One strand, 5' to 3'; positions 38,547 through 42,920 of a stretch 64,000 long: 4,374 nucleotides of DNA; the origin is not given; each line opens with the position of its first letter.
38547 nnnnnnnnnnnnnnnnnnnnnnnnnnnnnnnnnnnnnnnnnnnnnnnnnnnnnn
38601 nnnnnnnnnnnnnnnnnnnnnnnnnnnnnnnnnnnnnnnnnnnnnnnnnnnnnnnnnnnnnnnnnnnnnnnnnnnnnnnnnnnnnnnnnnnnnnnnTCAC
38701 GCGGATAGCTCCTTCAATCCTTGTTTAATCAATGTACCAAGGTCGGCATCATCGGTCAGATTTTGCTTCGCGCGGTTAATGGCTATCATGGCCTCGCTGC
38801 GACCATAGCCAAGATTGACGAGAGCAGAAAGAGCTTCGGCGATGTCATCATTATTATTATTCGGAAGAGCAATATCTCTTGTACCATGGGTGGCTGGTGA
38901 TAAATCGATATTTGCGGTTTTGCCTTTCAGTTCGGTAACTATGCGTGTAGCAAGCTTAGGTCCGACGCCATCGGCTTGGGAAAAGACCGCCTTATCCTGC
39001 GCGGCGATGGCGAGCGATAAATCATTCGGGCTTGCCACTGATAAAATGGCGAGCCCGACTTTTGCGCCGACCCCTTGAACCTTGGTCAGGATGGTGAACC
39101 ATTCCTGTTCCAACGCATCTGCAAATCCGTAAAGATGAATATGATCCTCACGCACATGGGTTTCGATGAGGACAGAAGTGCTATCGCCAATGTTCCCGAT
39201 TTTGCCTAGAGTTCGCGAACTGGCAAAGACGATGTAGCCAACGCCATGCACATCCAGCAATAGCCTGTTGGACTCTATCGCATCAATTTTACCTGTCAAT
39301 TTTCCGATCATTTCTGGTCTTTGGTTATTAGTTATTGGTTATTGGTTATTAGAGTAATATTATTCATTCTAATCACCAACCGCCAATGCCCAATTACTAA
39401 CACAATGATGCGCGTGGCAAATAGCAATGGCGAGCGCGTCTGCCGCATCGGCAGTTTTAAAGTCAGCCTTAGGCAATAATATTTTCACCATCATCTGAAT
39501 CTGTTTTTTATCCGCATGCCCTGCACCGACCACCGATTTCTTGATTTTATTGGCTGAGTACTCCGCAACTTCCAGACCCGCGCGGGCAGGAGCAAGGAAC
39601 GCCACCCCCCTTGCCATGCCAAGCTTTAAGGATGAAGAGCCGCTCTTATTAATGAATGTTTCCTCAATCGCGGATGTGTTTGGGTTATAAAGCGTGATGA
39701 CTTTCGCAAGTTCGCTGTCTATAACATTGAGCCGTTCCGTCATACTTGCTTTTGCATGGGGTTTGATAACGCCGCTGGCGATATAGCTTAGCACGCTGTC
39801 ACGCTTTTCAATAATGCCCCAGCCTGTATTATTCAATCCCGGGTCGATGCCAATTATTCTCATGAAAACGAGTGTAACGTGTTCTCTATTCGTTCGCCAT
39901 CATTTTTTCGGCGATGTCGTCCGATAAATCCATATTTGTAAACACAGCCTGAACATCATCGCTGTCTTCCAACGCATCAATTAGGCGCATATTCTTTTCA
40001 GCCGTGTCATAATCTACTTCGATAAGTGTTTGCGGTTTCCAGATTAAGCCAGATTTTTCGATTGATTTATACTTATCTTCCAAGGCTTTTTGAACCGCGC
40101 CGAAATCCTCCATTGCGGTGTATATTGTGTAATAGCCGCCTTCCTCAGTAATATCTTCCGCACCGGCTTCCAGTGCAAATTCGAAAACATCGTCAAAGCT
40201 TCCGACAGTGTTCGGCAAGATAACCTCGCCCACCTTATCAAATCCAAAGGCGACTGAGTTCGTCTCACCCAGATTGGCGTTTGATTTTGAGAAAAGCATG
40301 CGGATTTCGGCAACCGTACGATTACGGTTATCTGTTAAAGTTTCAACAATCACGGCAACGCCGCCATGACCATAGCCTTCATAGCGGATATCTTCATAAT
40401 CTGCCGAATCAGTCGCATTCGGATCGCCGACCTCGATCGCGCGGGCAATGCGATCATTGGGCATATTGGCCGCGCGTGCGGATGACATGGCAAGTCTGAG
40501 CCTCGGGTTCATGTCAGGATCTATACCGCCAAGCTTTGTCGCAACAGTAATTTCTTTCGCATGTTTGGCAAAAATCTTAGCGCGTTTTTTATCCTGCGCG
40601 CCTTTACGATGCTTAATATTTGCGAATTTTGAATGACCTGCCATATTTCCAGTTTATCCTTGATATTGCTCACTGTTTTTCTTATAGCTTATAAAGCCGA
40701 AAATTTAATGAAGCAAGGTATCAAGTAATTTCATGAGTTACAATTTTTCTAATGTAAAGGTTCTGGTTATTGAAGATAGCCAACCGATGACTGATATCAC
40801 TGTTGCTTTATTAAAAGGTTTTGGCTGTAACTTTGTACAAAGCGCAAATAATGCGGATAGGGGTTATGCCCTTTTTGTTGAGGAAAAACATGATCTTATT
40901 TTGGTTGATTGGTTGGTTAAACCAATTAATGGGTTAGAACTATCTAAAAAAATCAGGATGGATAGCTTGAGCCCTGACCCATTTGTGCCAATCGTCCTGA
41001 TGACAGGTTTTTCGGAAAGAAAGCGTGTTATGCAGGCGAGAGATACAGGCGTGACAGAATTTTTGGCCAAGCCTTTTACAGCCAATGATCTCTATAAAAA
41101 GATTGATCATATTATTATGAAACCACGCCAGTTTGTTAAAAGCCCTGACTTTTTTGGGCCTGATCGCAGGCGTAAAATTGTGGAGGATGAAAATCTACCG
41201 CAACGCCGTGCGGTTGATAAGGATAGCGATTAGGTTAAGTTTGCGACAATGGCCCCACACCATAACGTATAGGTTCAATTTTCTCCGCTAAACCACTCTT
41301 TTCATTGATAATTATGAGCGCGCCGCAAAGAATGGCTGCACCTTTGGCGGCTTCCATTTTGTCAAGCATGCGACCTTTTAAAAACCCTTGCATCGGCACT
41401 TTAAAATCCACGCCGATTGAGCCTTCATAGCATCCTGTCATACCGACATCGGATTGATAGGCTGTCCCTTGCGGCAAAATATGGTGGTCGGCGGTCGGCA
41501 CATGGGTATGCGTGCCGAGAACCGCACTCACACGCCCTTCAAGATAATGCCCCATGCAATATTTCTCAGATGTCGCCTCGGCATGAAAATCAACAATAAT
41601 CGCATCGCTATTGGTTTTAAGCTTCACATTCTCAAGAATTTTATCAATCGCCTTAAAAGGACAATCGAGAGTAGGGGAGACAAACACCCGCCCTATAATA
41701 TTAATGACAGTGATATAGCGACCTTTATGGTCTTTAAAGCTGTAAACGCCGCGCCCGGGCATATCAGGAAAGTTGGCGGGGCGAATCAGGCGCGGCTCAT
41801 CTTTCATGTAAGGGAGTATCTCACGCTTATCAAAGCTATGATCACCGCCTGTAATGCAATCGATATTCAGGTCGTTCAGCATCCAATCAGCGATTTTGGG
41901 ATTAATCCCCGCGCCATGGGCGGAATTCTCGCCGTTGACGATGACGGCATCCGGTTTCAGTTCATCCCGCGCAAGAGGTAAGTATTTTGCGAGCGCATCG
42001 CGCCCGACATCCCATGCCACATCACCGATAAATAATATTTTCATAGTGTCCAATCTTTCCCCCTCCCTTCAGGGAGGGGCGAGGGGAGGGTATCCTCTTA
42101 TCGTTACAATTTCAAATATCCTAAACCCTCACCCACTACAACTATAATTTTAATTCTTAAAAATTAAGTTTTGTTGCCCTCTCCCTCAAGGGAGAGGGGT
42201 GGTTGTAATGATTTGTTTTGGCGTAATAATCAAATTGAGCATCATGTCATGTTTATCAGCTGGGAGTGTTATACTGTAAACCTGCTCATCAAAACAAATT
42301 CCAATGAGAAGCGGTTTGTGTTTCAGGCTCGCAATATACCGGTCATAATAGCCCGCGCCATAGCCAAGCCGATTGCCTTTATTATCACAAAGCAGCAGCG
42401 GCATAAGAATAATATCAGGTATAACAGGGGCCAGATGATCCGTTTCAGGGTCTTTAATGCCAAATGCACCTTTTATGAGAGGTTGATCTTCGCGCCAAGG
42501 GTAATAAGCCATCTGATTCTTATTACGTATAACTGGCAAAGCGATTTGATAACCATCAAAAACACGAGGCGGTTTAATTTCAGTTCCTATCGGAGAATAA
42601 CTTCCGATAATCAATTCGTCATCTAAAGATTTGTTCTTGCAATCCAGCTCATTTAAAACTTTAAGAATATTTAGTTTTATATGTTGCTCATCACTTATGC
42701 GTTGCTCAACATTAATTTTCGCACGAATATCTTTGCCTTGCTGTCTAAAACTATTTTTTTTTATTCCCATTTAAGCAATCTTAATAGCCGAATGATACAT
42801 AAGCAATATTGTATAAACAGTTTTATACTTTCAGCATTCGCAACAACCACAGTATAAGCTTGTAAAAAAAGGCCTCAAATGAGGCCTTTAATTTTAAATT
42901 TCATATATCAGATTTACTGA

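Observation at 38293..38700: A GNAT acetyltransferase is translationally spliced into the ruvA-ruvB operon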

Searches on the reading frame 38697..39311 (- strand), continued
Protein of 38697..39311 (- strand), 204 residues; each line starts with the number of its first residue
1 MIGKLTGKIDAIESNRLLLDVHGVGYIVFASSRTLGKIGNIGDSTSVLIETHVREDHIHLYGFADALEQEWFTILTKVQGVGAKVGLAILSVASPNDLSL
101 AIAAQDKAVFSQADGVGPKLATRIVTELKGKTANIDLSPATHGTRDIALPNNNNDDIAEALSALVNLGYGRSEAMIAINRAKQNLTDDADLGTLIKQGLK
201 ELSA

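Call 82: search_protein_families(library=pfam, proteins=[L007:2900-3244:-, L009:5795-6160:+, L011:2983-4035:-, L014:3109-3537:+, L015:5649-7292:+, L018:5626-6348:-, L018:7137-7823:-, L018:6417-7079:+, L060:155-595:-, L128:746-1750:-], max_evalue=0.001)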
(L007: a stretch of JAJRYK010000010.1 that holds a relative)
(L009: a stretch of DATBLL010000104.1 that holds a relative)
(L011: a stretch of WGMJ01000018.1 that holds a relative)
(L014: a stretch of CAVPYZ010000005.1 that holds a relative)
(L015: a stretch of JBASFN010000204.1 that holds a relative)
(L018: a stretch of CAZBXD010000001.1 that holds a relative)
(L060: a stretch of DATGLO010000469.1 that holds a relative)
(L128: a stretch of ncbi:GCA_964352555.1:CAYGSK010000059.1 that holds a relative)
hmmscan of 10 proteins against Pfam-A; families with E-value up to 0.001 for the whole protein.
L007:2900-3244:- (114 aa): 0 families

L009:5795-6160:+ (121 aa): 0 families

L011:2983-4035:- (350 aa): 0 families

L014:3109-3537:+ (142 aa): 0 families

L015:5649-7292:+ (547 aa): 14 families
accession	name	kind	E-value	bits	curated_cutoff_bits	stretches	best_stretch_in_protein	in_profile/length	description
PF13847.12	Methyltransf_31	-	8.7e-21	74.6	27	1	305-415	6-119/145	Methyltransferase domain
PF13649.12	Methyltransf_25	-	1e-17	65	27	1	306-401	1-97/97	Methyltransferase domain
PF08241.18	Methyltransf_11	-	8.7e-17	62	21.2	1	309-403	3-93/95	Methyltransferase domain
PF08242.18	Methyltransf_12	-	4.9e-15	56.5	30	1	308-402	2-97/98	Methyltransferase domain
PF13489.12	Methyltransf_23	-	1.3e-09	38.4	27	1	300-412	20-123/164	Methyltransferase domain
PF07719.23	TPR_2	-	1.2e-06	28.6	27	1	14-45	2-33/34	Tetratricopeptide repeat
PF01209.24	Ubie_methyltran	-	1.2e-06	28.5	20.1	1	302-414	47-160/233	ubiE/COQ5 methyltransferase family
PF02390.23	Methyltransf_4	-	2.6e-06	27.4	24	1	309-363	8-62/173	Putative methyltransferase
PF05175.20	MTS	-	6.4e-06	26.4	23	1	305-377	34-105/170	Methyltransferase small domain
PF13432.12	TPR_16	-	6.9e-05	23.7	32.7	1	17-58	1-42/65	Tetratricopeptide repeat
PF14559.12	TPR_19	-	0.00022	21.9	25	1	26-80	4-58/68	Tetratricopeptide repeat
PF00515.34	TPR_1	-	0.00031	20.9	27.8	0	14-46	2-34/34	Tetratricopeptide repeat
PF13428.12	TPR_14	-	0.0005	20.9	23.5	0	14-54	2-42/44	Tetratricopeptide repeat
PF01739.24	CheR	-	0.00081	19.3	27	0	286-343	15-81/195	CheR methyltransferase, SAM binding domain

L018:5626-6348:- (240 aa): 3 families
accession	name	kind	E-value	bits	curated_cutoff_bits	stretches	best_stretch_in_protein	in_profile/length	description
PF01381.28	HTH_3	-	2.4e-11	43.9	23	1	31-78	1-48/55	Helix-turn-helix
PF12844.13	HTH_19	-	7.5e-05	23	30.2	1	29-79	2-49/64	Helix-turn-helix domain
PF13560.12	HTH_31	-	0.00039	21.1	27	1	30-74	5-50/64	Helix-turn-helix domain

L018:7137-7823:- (228 aa): 1 family
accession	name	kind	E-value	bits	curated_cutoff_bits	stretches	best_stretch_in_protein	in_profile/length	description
PF13521.12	AAA_28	-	4.6e-21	76.2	27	1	34-188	2-158/164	AAA domain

L018:6417-7079:+ (220 aa): 2 families
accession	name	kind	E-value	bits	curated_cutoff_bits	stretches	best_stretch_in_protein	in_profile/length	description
PF02592.20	Vut_1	-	1.8e-42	145.7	27.2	1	50-206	1-151/152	Putative vitamin uptake transporter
PF20973.2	VUPS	-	4.1e-05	23.7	27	1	75-203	74-201/206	Vitamin uptake-like sensor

L060:155-595:- (146 aa): 0 families

L128:746-1750:- (334 aa): 0 families

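Call 88: find_homologous_proteins(query=L138:2447-3004:+, max_evalue=0.00001)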
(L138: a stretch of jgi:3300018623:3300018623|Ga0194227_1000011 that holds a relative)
Query L138:2447-3004:+ (185 aa): 5 proteins with E <= 0.00001 among 40 candidates.
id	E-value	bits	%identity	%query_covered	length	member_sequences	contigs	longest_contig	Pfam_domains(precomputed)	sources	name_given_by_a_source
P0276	2.2e-118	411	100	100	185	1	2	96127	PF13673.14,PF13508.14,PF00583.32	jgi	-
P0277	1.0e-50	191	53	85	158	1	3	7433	PF13673.14,PF13508.14,PF00583.32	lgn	-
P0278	2.2e-43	167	53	85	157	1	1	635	PF13673.14,PF13508.14,PF00583.32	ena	-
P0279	7.0e-15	74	32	85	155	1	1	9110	PF13673.14,PF13508.14,PF00583.32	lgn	-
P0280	2.3e-12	66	35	77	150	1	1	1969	PF13673.14,PF13508.14,PF00583.32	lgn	-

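Call 89: find_encoding_contigs(protein=P0277, flank=4000, max_places=3)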
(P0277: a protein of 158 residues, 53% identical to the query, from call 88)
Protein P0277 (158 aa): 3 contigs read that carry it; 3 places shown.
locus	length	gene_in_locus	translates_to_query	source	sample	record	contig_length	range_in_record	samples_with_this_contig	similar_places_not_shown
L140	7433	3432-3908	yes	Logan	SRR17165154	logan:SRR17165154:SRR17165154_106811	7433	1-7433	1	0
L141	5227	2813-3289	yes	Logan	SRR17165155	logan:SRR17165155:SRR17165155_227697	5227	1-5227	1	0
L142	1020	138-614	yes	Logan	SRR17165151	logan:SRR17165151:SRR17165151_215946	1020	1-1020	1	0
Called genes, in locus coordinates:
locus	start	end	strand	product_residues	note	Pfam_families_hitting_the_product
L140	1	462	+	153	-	?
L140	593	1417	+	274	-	PF00149:Metallophos, PF13277:YmdB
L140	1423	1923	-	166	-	PF00072:Response_reg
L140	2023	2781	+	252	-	PF20772:TACO1_YebC_N, PF01709:Transcrip_reg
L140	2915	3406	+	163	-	PF02075:RuvC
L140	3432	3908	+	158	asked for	PF00583:Acetyltransf_1, PF13673:Acetyltransf_10, PF13508:Acetyltransf_7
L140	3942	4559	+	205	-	PF01330:RuvA_N, PF14520:HHH_5, PF07499:RuvA_C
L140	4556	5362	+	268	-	PF00561:Abhydrolase_1 (faint), PF12146:Hydrolase_4 (weak)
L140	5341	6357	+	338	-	PF05496:RuvB_N, PF01078:Mg_chelatase (faint), PF00004:AAA, PF07728:AAA_5 (faint), PF17864:AAA_lid_4, PF05491:WHD_RuvB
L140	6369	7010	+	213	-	PF05656:DUF805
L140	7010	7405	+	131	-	PF01643:Acyl-ACP_TE (weak), PF13279:4HBT_2, PF03061:4HBT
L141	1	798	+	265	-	?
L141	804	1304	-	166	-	PF00072:Response_reg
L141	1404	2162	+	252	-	PF20772:TACO1_YebC_N, PF01709:Transcrip_reg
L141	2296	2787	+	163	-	PF02075:RuvC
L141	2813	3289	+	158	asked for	PF00583:Acetyltransf_1, PF13673:Acetyltransf_10, PF13508:Acetyltransf_7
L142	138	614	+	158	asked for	PF00583:Acetyltransf_1, PF13673:Acetyltransf_10, PF13508:Acetyltransf_7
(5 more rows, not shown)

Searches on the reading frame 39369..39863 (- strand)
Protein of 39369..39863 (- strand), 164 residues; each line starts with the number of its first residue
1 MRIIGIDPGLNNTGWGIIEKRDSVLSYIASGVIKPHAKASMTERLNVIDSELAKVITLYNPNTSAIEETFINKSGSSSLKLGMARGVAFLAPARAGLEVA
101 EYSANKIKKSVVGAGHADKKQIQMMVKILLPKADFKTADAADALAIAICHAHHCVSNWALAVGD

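Call 6: search_protein_families(library=pfam, proteins=[window:39369-39863:-], max_evalue=0.01)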
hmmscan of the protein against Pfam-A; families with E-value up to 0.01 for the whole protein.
window:39369-39863:- (164 aa): 1 family
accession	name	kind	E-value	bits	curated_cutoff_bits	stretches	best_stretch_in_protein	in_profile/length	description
PF02075.23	RuvC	-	6.1e-46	156.4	22.2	1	3-150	1-148/148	Crossover junction endodeoxyribonuclease RuvC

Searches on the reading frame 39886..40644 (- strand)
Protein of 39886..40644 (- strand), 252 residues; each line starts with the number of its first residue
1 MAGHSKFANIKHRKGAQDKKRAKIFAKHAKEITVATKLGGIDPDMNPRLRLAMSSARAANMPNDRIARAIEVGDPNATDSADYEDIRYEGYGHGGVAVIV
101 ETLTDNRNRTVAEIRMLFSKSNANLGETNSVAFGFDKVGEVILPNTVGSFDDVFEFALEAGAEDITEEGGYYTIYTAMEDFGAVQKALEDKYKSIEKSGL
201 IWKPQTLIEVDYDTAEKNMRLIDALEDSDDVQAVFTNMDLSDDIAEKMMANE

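Call 6: search_protein_families(library=pfam, proteins=[window:39886-40644:-], max_evalue=0.01)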
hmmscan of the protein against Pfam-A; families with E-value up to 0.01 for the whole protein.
window:39886-40644:- (252 aa): 2 families
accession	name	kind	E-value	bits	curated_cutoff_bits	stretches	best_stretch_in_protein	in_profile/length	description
PF01709.26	Transcrip_reg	-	2.2e-57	193.7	27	1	83-238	1-160/160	TACO1/YebC second and third domain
PF20772.2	TACO1_YebC_N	-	1.8e-29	102.5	36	1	5-71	1-68/73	TACO1/YebC protein N-terminal domain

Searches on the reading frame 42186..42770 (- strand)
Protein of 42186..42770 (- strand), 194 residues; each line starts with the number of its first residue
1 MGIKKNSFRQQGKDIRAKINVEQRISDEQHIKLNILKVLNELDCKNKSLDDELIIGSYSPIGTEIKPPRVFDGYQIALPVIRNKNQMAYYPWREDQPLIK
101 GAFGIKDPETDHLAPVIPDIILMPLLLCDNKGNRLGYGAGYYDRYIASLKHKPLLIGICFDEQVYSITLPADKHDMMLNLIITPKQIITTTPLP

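Call 45: search_protein_families(library=pfam, proteins=[window:42186-42770:-], max_evalue=0.01)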
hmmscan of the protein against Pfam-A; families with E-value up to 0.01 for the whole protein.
window:42186-42770:- (194 aa): 1 family
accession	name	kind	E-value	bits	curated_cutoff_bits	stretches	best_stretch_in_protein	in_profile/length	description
PF01812.26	5-FTHF_cyc-lig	-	7.1e-29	101.5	27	1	5-184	1-186/186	5-formyltetrahydrofolate cyclo-ligase family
